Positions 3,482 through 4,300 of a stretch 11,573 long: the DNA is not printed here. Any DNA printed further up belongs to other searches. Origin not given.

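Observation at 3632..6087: MobB-like GTPase tightly linked to archease-RtcB: candidate three-gene RNA-repair operon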

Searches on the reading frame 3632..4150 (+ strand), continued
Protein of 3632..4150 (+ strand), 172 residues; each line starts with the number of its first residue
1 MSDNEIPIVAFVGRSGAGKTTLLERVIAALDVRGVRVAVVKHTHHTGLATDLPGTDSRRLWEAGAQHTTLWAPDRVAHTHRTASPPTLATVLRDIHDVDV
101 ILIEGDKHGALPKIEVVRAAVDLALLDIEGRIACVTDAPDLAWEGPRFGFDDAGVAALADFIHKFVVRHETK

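Call 15: find_encoding_contigs(protein=P0039, flank=10000, max_places=2)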
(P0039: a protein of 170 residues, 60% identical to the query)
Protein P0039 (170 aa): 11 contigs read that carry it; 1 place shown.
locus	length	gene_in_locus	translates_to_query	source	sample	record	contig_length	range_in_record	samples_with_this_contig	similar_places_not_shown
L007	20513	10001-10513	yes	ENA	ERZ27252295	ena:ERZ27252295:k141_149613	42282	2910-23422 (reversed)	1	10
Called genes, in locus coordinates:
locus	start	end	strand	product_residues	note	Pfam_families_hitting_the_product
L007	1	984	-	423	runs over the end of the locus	PF00675:Peptidase_M16, PF05193:Peptidase_M16_C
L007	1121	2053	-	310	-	PF00294:PfkB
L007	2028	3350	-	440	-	PF03721:UDPG_MGDP_dh_N, PF00984:UDPG_MGDP_dh, PF03720:UDPG_MGDP_dh_C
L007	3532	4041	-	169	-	PF00881:Nitroreductase, PF14512:TM1586_NiRdase (weak), PF00881:Nitroreductase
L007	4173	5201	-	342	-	PF10040:CRISPR_Cas6 (weak)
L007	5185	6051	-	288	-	-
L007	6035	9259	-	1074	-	PF03787:RAMPs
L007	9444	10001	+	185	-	PF12822:ECF_trnsprt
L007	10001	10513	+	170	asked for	PF03205:MobB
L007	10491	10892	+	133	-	PF01951:Archease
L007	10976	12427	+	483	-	PF01139:RtcB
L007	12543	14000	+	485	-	PF00561:Abhydrolase_1, PF12146:Hydrolase_4 (faint), PF08386:Abhydrolase_4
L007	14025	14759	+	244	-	PF00005:ABC_tran, PF13304:AAA_21 (weak)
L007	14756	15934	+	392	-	PF12679:ABC2_membrane_2, PF12698:ABC2_membrane_3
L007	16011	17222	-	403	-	PF00438:S-AdoMet_synt_N, PF02772:S-AdoMet_synt_M, PF02773:S-AdoMet_synt_C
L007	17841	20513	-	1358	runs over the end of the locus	PF13424:TPR_12, PF01590:GAF, PF13185:GAF_2, PF13492:GAF_3, PF13185:GAF_2, PF01590:GAF, PF13185:GAF_2, PF13492:GAF_3, +7 more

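Call 16: find_encoding_contigs(protein=P0074, flank=10000, max_places=2)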
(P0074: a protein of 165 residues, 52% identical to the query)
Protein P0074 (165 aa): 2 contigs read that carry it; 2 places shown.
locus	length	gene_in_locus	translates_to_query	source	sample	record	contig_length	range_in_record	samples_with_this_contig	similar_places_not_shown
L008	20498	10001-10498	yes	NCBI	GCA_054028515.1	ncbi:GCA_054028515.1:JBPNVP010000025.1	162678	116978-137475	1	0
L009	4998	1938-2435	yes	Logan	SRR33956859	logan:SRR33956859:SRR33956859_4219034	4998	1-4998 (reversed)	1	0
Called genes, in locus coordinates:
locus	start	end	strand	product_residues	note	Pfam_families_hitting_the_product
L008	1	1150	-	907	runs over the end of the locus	PF01411:tRNA-synt_2c, PF07973:tRNA_SAD, PF02272:DHHA1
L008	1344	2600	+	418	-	PF07730:HisKA_3, PF02518:HATPase_c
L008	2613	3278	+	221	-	PF00072:Response_reg, PF08281:Sigma70_r4_2 (weak), PF00196:GerE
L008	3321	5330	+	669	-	PF01979:Amidohydro_1, PF07969:Amidohydro_3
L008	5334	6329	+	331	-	PF21948:LplA-B_cat, PF03099:BPL_LplA_LipB, PF10437:Lip_prot_lig_C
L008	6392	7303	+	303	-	PF12974:Phosphonate-bd, PF09084:NMT1 (faint)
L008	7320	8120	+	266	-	PF00005:ABC_tran, PF13304:AAA_21 (faint)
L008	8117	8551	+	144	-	-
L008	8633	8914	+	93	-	PF02699:YajC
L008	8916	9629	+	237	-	PF07228:SpoIIE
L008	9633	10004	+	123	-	-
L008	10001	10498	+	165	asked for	PF03205:MobB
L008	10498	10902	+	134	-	PF01951:Archease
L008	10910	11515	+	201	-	-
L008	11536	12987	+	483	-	PF01139:RtcB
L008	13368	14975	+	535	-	PF13517:FG-GAP_3 (faint), PF01839:FG-GAP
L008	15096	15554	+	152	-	PF00164:Ribosom_S12_S23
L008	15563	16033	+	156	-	PF00177:Ribosomal_S7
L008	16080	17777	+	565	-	PF00009:GTP_EFTU, PF22042:EF-G_D2, PF03144:GTP_EFTU_D2, PF14492:EFG_III, PF16658:RF3_C (weak), PF03764:EFG_IV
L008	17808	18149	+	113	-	PF00679:EFG_C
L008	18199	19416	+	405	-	PF00009:GTP_EFTU, PF03144:GTP_EFTU_D2, PF03143:GTP_EFTU_D3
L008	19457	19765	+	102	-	PF00338:Ribosomal_S10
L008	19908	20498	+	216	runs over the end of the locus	PF00297:Ribosomal_L3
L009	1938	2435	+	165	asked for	PF03205:MobB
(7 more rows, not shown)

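Call 18: find_related_loci(query=A1, collection=genome_contigs, flank=10000)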
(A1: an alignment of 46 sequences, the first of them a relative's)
Query A1 (172 aa) in genome_contigs; peptide patterns used: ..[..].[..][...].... (x = any residue, [..] = any of these).
600 stretches matched a pattern (row limit reached: there are more); 35 encode a relative of the query (tblastn E <= 1e-3); 35 distinct loci.
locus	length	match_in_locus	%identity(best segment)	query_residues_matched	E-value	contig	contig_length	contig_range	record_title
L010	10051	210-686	40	6-166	2e-29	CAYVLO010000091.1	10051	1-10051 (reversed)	MAG TPA_asm: uncultured Anaerolineaceae bacterium isolate SRP241341_co1_181 genome assembly, contig: NODE_7011_length_10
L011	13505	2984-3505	37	2-166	6e-28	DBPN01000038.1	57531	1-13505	MAG TPA_asm: Eggerthellales bacterium UBA1419 UBA1419_contig_22813, whole genome shotgun sequence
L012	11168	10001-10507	40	1-172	8e-27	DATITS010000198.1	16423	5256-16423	MAG TPA_asm: Desulfobacterales bacterium isolate SMAG_U15961 k141_296161, whole genome shotgun sequence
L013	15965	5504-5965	36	6-162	7e-27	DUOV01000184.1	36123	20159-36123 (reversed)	MAG TPA_asm: Clostridia bacterium isolate AS08sgBPME_225 266206_AS08, whole genome shotgun sequence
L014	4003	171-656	41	2-164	1e-25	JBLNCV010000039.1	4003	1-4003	MAG: Syntrophothermus sp. isolate MAG116 PRJNA950955_bin24_renamed_38, whole genome shotgun sequence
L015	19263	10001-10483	42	6-167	4e-25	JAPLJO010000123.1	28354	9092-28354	MAG: Deltaproteobacteria bacterium isolate LacPavin_0920_SED2_MAG_54_12 LacPavin_0920_SED2_scaffold_221147, whole genome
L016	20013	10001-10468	41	7-164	5e-25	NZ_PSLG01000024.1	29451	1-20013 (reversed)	MAG: Thermoflexus sp. isolate ERB_21_2 NODE_605_length_29451_cov_11.502789, whole genome shotgun sequence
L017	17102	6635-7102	37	9-166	5e-24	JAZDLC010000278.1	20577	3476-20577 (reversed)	MAG: Planctomycetota bacterium isolate MEGAHIT-group-0.567 k141_15468231, whole genome shotgun sequence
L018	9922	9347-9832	40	6-168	4e-23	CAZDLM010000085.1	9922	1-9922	MAG TPA_asm: uncultured Syntrophaceae bacterium isolate SRP263991_co1_532 genome assembly, contig: NODE_11220_length_992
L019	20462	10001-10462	43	6-158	4e-23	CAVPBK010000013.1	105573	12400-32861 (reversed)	MAG: Nitrospirota bacterium isolate MFD00031.bin.1.108 genome assembly, contig: contig_71385, whole genome shotgun seque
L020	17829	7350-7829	39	6-166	1e-22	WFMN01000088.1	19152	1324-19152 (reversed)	MAG: Mariprofundaceae bacterium isolate S009_29 k151_171448, whole genome shotgun sequence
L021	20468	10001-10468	41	3-143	2e-22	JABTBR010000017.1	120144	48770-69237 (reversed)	Oxalobacteraceae bacterium strain BJB404 17, whole genome shotgun sequence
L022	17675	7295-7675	44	8-141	2e-21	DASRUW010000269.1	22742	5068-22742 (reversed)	MAG TPA_asm: Telluria sp. isolate SMAG_U8484 k141_391108, whole genome shotgun sequence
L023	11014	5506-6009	41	1-168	3e-21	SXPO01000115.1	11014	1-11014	MAG: Nitrospiraceae bacterium isolate F1-140-MAGs004 F1-140__c173693, whole genome shotgun sequence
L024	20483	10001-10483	36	6-165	5e-21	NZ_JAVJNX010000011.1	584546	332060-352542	MAG: Nisaea sp. isolate A1-SPW-09 k141_34219, whole genome shotgun sequence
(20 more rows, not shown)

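Call 20: find_encoding_contigs(protein=P0084, flank=8000, max_places=1)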
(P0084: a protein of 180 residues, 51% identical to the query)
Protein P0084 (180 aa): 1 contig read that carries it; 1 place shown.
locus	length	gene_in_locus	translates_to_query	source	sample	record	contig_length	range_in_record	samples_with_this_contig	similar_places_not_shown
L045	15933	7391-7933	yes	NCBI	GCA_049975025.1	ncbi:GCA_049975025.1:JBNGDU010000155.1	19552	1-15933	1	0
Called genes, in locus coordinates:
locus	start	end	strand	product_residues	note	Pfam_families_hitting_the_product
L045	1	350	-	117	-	?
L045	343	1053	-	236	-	PF00072:Response_reg, PF00486:Trans_reg_C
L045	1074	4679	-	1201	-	PF08447:PAS_3, PF00989:PAS, PF08448:PAS_4, PF01590:GAF, PF13185:GAF_2, PF13492:GAF_3, PF00989:PAS, PF08448:PAS_4, +12 more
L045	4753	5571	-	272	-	PF04672:Methyltransf_19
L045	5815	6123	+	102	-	PF02699:YajC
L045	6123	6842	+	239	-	PF07228:SpoIIE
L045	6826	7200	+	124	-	-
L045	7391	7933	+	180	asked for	PF02492:cobW (faint), PF03205:MobB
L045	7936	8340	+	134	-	PF01951:Archease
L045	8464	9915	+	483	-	PF01139:RtcB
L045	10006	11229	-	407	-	PF00155:Aminotran_1_2, PF12897:Asp_aminotransf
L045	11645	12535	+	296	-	PF00535:Glycos_transf_2, PF13641:Glyco_tranf_2_3, PF13632:Glyco_trans_2_3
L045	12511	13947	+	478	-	PF13727:CoA_binding_3, PF02397:Bac_transf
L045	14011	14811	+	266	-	PF02353:CMAS, PF13489:Methyltransf_23, PF01209:Ubie_methyltran (weak), PF13847:Methyltransf_31, PF08241:Methyltransf_11, PF08242:Methyltransf_12, PF13649:Methyltransf_25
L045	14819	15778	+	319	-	PF04203:Sortase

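Call 21: find_encoding_contigs(protein=P0093, flank=8000, max_places=1)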
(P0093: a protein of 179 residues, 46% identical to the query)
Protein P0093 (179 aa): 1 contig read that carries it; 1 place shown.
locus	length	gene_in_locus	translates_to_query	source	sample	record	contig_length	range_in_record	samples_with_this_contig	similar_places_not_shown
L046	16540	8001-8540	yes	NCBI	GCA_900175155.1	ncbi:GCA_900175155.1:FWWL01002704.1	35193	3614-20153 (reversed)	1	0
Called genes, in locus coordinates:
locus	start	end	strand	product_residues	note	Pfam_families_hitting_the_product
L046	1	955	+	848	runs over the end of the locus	PF02574:S-methyl_trans, PF00809:Pterin_bind, PF03599:CdhD (weak), PF02607:B12-binding_2, PF02310:B12-binding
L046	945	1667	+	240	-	PF02965:Met_synt_B12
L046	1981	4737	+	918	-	PF16927:HisKA_7TM, PF08448:PAS_4, PF00989:PAS, PF08448:PAS_4, PF13188:PAS_8, PF08447:PAS_3, PF13426:PAS_9, PF01590:GAF, +5 more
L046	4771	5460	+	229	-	PF02633:Creatininase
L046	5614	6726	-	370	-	PF04015:DUF362, PF25160:LdpA_Fe-S-bd (faint), PF00037:Fer4 (weak), PF12838:Fer4_7, PF13187:Fer4_9 (weak), PF13237:Fer4_10, PF14697:Fer4_21, PF12837:Fer4_6 (weak), +3 more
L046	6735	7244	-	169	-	PF00881:Nitroreductase, PF14512:TM1586_NiRdase (weak), PF00881:Nitroreductase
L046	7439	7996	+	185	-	PF12822:ECF_trnsprt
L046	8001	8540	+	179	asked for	PF03205:MobB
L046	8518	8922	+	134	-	PF01951:Archease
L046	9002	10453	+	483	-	PF01139:RtcB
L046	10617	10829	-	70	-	PF00313:CSD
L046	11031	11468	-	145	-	-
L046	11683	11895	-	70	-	PF00313:CSD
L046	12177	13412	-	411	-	PF00155:Aminotran_1_2, PF12897:Asp_aminotransf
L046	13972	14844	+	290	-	PF00535:Glycos_transf_2, PF13641:Glyco_tranf_2_3, PF13632:Glyco_trans_2_3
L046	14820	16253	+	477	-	PF13727:CoA_binding_3, PF02397:Bac_transf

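Call 22: find_encoding_contigs(protein=P0100, flank=8000, max_places=1)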
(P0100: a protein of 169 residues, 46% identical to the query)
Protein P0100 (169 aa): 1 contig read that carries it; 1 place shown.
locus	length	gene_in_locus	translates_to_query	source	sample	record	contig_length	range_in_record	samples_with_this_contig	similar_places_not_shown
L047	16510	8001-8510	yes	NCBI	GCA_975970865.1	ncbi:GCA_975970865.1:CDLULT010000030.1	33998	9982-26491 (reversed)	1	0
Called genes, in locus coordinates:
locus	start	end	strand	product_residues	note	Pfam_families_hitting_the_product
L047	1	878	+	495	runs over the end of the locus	PF01078:Mg_chelatase (faint), PF13191:AAA_16 (weak), PF13476:AAA_23 (faint), PF20703:nSTAND1 (weak), PF00005:ABC_tran, PF02463:SMC_N (weak), PF13304:AAA_21 (weak), PF00005:ABC_tran, +6 more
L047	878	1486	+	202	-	-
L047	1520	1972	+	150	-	PF00174:Oxidored_molyb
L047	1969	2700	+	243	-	PF02361:CbiQ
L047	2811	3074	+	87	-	-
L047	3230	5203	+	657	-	PF01590:GAF, PF13185:GAF_2, PF13492:GAF_3 (weak), PF07730:HisKA_3, PF13581:HATPase_c_2, PF02518:HATPase_c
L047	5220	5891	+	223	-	PF00072:Response_reg, PF00196:GerE, PF04545:Sigma70_r4 (weak), PF08281:Sigma70_r4_2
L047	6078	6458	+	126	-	-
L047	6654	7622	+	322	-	PF03916:NrfD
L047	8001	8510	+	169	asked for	PF03205:MobB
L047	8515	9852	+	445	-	PF03453:MoeA_N, PF00994:MoCF_biosynth, PF03454:MoeA_C (weak)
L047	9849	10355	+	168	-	PF03205:MobB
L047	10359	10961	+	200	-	PF12804:NTP_transf_3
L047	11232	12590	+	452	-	-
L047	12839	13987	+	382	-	PF01301:Glyco_hydro_35 (faint), PF02449:Glyco_hydro_42 (weak)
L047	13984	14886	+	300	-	PF00497:SBP_bac_3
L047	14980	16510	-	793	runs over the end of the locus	-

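Call 23: find_encoding_contigs(protein=P0119, flank=8000, max_places=1)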
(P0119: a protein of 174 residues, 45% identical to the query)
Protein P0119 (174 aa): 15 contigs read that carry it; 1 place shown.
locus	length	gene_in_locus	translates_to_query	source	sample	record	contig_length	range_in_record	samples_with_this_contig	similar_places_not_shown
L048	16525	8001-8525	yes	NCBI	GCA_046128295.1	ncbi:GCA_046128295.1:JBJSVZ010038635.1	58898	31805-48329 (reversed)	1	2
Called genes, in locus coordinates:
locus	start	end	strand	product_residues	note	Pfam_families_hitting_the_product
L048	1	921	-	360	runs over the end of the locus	PF13490:zf-HC2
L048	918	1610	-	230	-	PF07638:Sigma70_ECF (weak), PF04542:Sigma70_r2, PF08281:Sigma70_r4_2, PF04545:Sigma70_r4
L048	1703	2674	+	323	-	PF08668:HDOD, PF01966:HD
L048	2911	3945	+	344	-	PF13384:HTH_23 (weak), PF13518:HTH_28, PF13551:HTH_29, PF13565:HTH_32, PF00665:rve, PF13683:rve_3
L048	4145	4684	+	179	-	PF13414:TPR_11 (weak), PF14559:TPR_19, PF00515:TPR_1, PF07719:TPR_2 (weak), PF13181:TPR_8, PF13414:TPR_11, PF13424:TPR_12 (weak), PF13432:TPR_16, +13 more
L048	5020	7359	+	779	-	PF13757:VIT_2, PF08487:VIT, PF00092:VWA, PF13519:VWA_2, PF13768:VWA_3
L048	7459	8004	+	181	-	PF00293:NUDIX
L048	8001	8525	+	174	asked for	PF03205:MobB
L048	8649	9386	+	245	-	PF11967:RecO_N, PF02565:RecO_C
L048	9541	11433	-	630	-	-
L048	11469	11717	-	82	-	-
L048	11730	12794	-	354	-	PF00033:Cytochrome_B, PF13631:Cytochrom_B_N_2, PF00032:Cytochrom_B_C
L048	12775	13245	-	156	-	PF00355:Rieske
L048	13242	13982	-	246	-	PF13085:Fer2_3, PF13183:Fer4_8, PF13237:Fer4_10 (weak)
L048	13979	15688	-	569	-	PF00890:FAD_binding_2, PF01266:DAO (weak), PF02910:Succ_DH_flav_C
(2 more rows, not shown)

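Call 33: search_solved_structures(query=window:3632-4150:+, max_evalue=0.001, show_alignments=2)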
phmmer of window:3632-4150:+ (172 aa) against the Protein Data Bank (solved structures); distinct sequences matched with E-value up to 0.001: 8.
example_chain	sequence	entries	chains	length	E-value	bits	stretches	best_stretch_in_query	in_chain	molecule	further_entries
1np6_A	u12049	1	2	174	7.4e-19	71.3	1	5-164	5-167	Molybdopterin-guanine dinucleotide biosynthesis protein B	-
1p9n_A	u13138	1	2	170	1.2e-18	70.6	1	6-164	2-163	Molybdopterin-guanine dinucleotide biosynthesis protein B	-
2f1r_A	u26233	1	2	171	4.4e-11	46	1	8-136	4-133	molybdopterin-guanine dinucleotide biosynthesis protein B (mobB)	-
4oyh_A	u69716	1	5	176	1.2e-10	44.6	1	6-136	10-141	Molybdopterin-guanine dinucleotide biosynthesis protein B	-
4nkr_A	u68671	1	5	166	1.9e-10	43.9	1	7-136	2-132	Molybdopterin-guanine dinucleotide biosynthesis protein B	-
1xjc_A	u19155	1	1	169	1.1e-09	41.5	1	8-135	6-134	MobB protein homolog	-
3cmu_A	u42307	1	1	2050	4.1e-05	26.6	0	8-44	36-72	Protein recA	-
3cmt_A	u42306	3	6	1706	0.00037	23.5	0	8-44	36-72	Protein recA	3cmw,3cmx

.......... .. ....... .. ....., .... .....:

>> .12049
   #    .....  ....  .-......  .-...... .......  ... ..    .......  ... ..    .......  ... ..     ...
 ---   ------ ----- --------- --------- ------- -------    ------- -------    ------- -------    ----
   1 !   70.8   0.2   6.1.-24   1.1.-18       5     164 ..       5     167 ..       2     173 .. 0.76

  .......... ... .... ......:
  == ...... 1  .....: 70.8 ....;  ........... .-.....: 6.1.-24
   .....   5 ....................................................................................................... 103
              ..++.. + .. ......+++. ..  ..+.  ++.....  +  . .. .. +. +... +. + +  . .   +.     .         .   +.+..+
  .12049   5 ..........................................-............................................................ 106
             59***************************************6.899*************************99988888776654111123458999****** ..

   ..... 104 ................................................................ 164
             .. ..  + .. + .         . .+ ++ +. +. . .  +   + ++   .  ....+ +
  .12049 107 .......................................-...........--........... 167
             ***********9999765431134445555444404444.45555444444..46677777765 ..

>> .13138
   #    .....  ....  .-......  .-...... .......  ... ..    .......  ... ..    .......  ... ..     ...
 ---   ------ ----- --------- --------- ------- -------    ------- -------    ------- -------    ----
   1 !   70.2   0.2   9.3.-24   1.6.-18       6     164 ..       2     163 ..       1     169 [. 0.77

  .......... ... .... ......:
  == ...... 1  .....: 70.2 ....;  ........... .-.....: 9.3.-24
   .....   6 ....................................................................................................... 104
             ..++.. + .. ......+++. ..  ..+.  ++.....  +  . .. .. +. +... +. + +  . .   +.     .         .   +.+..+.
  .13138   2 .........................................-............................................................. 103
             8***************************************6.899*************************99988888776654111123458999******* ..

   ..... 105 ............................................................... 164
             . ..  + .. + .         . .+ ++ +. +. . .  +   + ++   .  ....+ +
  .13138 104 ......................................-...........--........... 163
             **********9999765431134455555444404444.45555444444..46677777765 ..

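Call 36: find_encoding_contigs(protein=P0080, flank=8000, max_places=1)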
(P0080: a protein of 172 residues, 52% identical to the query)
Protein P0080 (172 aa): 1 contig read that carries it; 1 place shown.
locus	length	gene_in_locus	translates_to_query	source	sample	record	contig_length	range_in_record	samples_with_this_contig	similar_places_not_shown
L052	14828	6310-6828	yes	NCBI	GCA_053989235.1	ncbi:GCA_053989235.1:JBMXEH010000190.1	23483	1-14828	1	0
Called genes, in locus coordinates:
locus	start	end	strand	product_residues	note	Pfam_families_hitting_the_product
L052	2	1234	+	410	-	?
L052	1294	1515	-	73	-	PF00313:CSD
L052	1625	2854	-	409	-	PF00155:Aminotran_1_2, PF12897:Asp_aminotransf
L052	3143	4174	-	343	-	PF08240:ADH_N, PF00107:ADH_zinc_N (faint)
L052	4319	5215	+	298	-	PF03009:GDPD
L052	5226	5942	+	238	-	PF07228:SpoIIE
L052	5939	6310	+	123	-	PF13238:AAA_18 (weak)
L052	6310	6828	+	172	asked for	PF03205:MobB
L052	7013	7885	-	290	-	PF01712:dNK, PF13238:AAA_18 (weak), PF02223:Thymidylate_kin (faint)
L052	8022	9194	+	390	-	PF07690:MFS_1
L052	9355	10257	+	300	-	PF00318:Ribosomal_S2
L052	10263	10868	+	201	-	PF00889:EF_TS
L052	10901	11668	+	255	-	PF00696:AA_kinase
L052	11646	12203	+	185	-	PF01765:RRF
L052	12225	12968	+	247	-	PF01255:Prenyltransf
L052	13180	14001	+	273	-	PF01148:CTP_transf_1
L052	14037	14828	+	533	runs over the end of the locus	PF07498:Rho_N, PF07497:Rho_RNA_bind, PF00006:ATP-synt_ab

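Call 37: find_encoding_contigs(protein=P0096, flank=8000, max_places=1)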
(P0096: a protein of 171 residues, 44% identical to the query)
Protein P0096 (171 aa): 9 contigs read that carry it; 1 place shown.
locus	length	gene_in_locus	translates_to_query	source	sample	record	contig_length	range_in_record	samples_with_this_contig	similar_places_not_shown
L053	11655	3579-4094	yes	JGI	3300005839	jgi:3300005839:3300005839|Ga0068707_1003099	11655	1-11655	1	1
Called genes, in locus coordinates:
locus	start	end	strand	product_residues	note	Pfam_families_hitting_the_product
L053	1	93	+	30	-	?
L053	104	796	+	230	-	PF02633:Creatininase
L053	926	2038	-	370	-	PF04015:DUF362, PF25160:LdpA_Fe-S-bd (faint), PF00037:Fer4 (weak), PF12838:Fer4_7, PF13187:Fer4_9, PF13237:Fer4_10, PF14697:Fer4_21, PF12837:Fer4_6 (weak), +3 more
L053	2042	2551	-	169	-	PF14512:TM1586_NiRdase (faint), PF00881:Nitroreductase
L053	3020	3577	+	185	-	PF12822:ECF_trnsprt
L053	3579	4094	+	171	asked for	PF03205:MobB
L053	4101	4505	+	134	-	PF01951:Archease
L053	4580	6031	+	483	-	PF01139:RtcB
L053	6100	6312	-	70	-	PF00313:CSD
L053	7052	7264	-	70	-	PF00313:CSD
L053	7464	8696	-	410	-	PF00155:Aminotran_1_2, PF12897:Asp_aminotransf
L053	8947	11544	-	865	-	PF04465:DUF499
